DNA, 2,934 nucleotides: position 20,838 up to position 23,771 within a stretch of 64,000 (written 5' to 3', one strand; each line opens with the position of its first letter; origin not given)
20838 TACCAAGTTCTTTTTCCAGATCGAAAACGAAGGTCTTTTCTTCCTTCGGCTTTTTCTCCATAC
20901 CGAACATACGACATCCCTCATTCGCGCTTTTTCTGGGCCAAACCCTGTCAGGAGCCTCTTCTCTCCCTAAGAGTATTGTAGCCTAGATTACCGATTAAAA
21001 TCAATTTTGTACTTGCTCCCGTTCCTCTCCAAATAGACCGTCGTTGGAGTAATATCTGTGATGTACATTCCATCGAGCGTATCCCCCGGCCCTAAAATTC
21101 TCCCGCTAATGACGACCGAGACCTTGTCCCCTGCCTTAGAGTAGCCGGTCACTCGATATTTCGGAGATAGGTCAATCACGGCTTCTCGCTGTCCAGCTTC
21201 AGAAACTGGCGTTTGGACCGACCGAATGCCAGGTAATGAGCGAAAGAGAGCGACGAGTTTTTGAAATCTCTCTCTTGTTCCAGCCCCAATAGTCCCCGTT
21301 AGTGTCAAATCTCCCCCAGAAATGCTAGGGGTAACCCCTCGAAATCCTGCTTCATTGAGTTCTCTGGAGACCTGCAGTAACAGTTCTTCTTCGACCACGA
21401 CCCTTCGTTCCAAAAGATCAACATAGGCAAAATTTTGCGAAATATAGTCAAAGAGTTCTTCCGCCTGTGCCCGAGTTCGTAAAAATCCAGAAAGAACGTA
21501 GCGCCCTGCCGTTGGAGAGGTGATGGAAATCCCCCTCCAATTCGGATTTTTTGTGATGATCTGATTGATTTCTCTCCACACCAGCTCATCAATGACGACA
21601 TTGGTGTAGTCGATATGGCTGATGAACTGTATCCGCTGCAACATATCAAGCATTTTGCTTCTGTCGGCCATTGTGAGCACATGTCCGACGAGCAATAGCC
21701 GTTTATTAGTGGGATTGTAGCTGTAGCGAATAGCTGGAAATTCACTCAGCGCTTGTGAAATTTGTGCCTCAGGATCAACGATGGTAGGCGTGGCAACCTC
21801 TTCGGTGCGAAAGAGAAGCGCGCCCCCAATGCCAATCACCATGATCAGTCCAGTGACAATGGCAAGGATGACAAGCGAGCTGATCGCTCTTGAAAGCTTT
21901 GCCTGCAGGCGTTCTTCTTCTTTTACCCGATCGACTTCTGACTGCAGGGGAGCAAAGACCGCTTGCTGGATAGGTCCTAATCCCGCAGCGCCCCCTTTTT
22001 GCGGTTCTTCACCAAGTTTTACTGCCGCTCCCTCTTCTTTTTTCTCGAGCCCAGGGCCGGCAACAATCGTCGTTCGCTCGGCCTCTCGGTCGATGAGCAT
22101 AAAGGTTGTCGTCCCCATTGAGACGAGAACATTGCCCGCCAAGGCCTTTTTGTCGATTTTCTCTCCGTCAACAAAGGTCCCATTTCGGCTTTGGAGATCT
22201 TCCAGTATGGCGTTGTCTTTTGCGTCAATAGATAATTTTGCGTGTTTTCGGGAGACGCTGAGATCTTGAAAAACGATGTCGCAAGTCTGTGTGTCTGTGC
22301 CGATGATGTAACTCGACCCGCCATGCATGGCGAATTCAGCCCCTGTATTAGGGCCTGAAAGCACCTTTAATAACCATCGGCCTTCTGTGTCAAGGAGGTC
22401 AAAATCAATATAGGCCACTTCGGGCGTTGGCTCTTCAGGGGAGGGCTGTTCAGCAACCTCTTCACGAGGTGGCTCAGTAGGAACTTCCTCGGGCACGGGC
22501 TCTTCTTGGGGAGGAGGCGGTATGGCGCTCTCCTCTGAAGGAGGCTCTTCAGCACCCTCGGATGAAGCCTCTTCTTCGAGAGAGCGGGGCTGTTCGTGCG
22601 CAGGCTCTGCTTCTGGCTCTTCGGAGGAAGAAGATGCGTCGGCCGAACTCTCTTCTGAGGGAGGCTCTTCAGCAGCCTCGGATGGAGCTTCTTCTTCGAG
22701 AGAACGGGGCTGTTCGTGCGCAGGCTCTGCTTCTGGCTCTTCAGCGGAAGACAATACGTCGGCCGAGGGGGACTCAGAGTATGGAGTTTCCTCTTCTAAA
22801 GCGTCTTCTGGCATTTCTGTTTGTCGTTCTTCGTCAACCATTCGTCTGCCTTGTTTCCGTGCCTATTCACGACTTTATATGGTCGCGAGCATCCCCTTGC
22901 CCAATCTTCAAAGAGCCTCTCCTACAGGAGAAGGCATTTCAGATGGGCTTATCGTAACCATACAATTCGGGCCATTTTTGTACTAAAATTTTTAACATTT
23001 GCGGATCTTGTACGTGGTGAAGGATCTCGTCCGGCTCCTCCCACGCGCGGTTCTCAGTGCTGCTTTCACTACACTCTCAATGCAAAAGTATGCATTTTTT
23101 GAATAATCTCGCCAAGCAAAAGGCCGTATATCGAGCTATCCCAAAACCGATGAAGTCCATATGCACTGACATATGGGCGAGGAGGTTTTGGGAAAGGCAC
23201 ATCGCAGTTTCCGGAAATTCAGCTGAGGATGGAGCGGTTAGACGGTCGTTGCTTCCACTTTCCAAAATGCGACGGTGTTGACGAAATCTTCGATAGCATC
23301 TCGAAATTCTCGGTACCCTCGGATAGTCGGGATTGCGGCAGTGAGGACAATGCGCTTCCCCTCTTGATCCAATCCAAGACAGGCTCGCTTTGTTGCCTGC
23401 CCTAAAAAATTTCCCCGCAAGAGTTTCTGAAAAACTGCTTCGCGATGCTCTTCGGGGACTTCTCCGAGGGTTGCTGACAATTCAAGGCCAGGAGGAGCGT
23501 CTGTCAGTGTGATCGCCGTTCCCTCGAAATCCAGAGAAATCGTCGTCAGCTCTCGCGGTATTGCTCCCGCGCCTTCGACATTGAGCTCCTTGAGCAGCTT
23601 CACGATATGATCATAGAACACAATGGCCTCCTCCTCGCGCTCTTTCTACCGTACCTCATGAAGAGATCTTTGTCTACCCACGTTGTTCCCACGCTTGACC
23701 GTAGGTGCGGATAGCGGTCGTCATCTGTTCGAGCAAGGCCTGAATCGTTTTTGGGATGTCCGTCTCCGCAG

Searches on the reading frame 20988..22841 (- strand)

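Call 9: search_protein_families(library=ncbifam, proteins=[window:20988-22841:-], max_evalue=0.01)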
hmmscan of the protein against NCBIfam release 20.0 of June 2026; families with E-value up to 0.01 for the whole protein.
window:20988-22841:- (617 aa): 6 families
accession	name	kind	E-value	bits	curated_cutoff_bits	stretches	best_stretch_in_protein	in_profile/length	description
TIGR02500.1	type_III_yscD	equivalog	6.1e-51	173.7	86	1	156-614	1-412/413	type III secretion system inner membrane ring subunit SctD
NF049868.1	FhaB_Rv0019c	equivalog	2.1e-14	53.9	125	1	156-249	67-158/158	FHA domain-containing protein FhaB/FipA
NF041660.2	oxygluDhInhib_OdhI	equivalog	4.2e-10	39.6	200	1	153-244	34-122/130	oxoglutarate dehydrogenase inhibitor Odhl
NF052573.1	HisKinEspAMyxo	equivalog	2e-05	22.9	1400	1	177-248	47-117/755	serine histidine kinase EspA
NF033760.1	gliding_GltG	equivalog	0.00074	18.2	650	1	190-258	37-105/650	adventurous gliding motility protein GltG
NF011105.0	PRK14532.1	equivalog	0.0059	16.1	162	0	410-500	53-133/189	adenylate kinase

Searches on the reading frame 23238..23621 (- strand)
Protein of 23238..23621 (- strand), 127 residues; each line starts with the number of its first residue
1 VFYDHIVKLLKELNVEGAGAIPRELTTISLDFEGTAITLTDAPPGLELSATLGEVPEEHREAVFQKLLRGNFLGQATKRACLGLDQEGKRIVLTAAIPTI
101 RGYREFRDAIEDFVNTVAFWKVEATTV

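Call 88: search_protein_families(library=pfam, proteins=[window:23238-23621:-], max_evalue=0.001)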
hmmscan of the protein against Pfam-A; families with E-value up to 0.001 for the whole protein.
window:23238-23621:- (127 aa): 1 family
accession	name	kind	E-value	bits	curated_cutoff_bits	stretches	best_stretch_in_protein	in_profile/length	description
PF05932.18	CesT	-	2.3e-11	44.3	22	1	24-121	19-119/119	Tir chaperone protein (CesT) family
